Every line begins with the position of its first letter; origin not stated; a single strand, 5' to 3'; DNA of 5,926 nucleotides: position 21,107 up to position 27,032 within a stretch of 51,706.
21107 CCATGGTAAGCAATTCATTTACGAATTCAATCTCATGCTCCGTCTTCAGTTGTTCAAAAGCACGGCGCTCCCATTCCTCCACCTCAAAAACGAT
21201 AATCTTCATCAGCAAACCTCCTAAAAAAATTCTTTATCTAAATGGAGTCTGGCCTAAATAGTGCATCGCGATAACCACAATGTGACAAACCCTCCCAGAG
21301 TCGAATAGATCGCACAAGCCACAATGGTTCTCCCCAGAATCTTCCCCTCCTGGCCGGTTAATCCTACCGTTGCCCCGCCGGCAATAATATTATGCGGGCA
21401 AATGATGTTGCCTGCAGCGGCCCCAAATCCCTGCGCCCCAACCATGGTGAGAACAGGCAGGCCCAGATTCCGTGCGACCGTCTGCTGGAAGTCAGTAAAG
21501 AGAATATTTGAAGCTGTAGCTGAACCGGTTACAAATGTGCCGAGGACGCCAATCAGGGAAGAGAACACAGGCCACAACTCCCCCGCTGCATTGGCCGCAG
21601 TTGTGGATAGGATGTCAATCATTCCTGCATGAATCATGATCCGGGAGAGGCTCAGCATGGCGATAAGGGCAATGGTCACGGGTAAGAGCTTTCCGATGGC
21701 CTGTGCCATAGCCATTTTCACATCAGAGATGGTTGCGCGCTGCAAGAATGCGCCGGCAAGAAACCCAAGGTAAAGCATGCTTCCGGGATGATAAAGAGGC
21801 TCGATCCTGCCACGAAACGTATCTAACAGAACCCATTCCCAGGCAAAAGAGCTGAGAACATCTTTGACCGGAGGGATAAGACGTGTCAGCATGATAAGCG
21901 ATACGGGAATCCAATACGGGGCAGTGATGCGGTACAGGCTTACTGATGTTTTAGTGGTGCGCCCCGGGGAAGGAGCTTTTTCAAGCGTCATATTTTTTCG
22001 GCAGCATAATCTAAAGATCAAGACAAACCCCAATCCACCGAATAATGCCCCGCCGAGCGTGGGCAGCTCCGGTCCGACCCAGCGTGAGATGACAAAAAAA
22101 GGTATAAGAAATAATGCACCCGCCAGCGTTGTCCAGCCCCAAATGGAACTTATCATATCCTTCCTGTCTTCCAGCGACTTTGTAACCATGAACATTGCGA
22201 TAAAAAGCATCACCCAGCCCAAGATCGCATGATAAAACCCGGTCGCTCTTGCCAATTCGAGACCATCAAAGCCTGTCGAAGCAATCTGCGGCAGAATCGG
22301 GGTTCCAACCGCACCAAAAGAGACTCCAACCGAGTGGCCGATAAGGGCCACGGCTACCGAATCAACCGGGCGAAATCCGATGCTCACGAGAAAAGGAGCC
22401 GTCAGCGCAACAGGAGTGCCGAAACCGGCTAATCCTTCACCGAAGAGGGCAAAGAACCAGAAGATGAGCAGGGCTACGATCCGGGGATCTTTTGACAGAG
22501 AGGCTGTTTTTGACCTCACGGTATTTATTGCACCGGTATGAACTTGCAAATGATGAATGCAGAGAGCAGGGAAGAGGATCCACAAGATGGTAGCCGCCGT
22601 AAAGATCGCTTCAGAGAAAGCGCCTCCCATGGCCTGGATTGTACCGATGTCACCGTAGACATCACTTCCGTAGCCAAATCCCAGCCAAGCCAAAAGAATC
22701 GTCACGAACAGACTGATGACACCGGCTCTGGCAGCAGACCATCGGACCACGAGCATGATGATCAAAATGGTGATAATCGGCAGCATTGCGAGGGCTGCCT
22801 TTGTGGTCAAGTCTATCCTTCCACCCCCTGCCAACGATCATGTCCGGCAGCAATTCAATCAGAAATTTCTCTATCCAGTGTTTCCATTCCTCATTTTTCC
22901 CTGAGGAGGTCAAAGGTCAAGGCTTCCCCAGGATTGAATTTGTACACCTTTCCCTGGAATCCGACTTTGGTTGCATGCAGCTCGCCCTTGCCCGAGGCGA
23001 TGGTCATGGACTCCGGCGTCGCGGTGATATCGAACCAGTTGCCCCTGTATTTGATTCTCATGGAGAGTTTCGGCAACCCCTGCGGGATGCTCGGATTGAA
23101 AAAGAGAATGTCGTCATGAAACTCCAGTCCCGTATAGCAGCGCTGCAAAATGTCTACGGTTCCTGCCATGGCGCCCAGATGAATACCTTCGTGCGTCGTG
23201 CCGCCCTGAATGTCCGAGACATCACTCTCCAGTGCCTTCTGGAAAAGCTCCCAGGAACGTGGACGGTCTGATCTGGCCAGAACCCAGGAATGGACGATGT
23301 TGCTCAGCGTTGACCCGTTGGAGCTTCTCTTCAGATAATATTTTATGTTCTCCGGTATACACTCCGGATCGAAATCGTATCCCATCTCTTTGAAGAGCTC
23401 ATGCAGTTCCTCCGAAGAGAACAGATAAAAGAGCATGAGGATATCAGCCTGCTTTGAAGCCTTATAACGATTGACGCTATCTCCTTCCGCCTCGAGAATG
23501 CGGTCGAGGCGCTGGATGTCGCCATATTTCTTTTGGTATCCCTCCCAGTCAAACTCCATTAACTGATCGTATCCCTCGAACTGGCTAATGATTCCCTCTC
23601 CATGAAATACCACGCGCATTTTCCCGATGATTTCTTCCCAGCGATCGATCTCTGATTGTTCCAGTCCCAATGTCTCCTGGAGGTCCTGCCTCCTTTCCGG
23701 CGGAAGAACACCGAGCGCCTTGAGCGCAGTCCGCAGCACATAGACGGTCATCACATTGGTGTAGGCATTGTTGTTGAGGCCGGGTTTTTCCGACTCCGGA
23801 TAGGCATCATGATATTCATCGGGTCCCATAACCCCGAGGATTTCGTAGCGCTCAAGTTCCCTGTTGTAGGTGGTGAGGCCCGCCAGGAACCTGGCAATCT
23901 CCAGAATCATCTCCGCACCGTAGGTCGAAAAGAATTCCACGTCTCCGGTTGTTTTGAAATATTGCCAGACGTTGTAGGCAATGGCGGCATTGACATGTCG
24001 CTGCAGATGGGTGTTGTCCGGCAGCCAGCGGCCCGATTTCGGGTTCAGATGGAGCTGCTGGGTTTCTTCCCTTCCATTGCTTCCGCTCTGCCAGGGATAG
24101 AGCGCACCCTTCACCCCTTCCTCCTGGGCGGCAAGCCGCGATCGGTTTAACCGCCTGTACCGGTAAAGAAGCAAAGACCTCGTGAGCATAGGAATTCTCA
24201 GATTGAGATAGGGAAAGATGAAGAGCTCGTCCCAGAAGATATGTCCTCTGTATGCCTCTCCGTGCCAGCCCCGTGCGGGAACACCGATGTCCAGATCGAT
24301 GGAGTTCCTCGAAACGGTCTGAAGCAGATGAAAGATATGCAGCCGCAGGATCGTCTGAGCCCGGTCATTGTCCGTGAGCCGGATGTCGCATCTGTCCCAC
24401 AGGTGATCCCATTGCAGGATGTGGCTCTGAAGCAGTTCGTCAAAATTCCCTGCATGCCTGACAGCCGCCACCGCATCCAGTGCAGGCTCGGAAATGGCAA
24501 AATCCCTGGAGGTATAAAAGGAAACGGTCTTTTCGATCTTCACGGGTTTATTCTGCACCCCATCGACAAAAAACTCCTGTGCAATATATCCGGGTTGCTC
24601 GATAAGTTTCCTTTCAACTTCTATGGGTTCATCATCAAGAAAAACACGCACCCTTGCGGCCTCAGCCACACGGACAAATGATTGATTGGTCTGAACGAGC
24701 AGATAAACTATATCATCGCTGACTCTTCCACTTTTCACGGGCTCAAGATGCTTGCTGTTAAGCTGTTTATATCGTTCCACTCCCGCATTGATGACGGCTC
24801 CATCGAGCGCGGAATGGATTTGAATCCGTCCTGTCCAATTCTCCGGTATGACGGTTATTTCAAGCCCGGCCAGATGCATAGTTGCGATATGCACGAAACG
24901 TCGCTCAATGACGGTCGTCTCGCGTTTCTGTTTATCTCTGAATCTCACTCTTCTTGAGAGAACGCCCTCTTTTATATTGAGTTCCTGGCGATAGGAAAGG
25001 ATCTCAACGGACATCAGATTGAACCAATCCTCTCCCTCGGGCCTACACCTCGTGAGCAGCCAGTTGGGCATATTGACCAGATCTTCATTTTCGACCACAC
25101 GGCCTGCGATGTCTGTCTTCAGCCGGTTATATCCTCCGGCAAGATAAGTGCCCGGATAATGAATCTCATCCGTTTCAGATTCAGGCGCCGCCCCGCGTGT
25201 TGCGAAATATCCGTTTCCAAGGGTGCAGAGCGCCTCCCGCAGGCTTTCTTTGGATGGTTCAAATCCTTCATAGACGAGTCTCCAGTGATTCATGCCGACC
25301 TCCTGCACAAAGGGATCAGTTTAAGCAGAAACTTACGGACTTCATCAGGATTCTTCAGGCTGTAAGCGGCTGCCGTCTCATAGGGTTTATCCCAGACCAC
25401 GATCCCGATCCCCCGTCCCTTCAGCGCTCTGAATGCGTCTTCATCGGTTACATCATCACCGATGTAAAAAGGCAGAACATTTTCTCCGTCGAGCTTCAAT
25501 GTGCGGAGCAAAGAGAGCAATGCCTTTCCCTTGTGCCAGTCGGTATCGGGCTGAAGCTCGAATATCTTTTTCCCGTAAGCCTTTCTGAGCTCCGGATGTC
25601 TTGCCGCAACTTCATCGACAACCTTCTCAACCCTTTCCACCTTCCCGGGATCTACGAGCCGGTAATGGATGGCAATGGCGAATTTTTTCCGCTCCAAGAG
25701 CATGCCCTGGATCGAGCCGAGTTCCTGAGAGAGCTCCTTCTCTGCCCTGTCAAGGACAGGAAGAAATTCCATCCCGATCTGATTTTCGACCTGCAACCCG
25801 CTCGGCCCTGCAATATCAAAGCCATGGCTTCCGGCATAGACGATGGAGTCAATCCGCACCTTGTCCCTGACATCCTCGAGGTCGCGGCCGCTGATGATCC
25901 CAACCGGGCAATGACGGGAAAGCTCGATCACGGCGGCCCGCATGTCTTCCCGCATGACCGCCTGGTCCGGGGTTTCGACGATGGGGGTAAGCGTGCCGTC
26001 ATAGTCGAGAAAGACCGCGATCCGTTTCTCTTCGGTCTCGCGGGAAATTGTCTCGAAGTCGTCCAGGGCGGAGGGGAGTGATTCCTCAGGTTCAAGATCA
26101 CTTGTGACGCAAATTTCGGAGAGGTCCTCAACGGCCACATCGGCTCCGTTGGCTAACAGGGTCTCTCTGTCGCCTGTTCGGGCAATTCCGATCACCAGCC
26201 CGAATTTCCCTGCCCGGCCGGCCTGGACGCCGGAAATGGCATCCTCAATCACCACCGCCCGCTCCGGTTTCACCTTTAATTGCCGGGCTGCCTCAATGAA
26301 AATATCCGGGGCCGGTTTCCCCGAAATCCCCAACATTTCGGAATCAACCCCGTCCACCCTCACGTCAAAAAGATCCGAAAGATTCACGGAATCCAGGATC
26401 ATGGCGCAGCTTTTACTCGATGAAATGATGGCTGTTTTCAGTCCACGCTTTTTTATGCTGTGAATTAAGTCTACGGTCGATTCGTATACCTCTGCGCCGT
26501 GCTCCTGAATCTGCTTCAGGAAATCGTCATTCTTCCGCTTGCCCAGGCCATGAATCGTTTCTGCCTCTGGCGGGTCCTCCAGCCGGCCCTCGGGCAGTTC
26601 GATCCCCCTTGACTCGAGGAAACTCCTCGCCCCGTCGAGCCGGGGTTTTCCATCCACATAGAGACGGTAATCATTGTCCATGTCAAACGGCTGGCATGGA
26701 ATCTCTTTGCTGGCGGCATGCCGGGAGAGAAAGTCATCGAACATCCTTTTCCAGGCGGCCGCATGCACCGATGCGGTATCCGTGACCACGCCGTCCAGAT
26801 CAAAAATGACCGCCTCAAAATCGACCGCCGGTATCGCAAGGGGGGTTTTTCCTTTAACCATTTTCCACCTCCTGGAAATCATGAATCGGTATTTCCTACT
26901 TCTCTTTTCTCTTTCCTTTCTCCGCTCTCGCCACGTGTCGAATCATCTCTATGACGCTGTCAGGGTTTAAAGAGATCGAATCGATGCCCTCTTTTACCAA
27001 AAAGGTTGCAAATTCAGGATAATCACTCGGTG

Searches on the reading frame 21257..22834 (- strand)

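Call 45: search_protein_families(library=pfam, proteins=[window:21257-22834:-], max_evalue=0.00001)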
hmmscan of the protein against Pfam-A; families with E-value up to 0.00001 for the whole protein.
window:21257-22834:- (526 aa): 1 family
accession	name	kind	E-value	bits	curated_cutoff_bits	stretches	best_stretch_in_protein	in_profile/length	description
PF02652.20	Lactate_perm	-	1.7e-87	294.9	27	1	13-518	3-519/522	L-lactate permease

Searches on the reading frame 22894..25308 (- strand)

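Call 46: search_protein_families(library=pfam, proteins=[window:22894-25308:-], max_evalue=0.00001)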
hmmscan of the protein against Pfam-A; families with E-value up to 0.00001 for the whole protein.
window:22894-25308:- (805 aa): 3 families
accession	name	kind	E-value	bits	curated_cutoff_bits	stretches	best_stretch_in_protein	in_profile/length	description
PF03632.21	Glyco_hydro_65m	-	6.9e-125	417.3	27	1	322-718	1-370/371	Glycosyl hydrolase family 65 central catalytic domain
PF03636.21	Glyco_hydro_65N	-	8.7e-69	232.2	26.6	1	13-268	2-233/233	Glycosyl hydrolase family 65, N-terminal domain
PF03633.20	Glyco_hydro_65C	-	5.4e-12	45.7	22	1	728-780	1-51/62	Glycosyl hydrolase family 65, C-terminal domain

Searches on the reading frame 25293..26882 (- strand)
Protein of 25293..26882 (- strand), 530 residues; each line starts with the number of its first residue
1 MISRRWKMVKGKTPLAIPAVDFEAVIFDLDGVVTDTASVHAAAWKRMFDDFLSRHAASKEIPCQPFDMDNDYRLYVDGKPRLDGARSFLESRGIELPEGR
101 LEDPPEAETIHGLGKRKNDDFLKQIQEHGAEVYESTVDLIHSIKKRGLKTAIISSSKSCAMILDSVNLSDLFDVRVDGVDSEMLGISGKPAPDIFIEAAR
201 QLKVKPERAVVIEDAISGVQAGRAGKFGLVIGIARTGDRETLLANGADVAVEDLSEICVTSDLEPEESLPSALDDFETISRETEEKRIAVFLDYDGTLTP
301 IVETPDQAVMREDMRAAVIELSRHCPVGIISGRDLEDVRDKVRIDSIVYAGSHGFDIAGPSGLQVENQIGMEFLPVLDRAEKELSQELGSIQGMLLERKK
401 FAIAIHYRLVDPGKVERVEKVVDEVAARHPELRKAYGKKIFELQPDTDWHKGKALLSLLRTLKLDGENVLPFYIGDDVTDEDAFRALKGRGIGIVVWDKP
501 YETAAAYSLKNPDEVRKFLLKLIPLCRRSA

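Call 46: search_protein_families(library=pfam, proteins=[window:25293-26882:-], max_evalue=0.00001)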
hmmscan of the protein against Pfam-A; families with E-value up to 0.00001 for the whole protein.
window:25293-26882:- (530 aa): 3 families
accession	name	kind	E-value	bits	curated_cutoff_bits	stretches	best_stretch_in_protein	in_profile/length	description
PF02358.22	Trehalose_PPase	-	5.3e-50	170.2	27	1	291-509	1-231/235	Trehalose-phosphatase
PF00702.32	Hydrolase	-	5.9e-28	99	26.4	1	23-224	2-189/191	haloacid dehalogenase-like hydrolase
PF13419.12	HAD_2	-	9.7e-19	68.6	23.8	1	25-224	1-170/178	Haloacid dehalogenase-like hydrolase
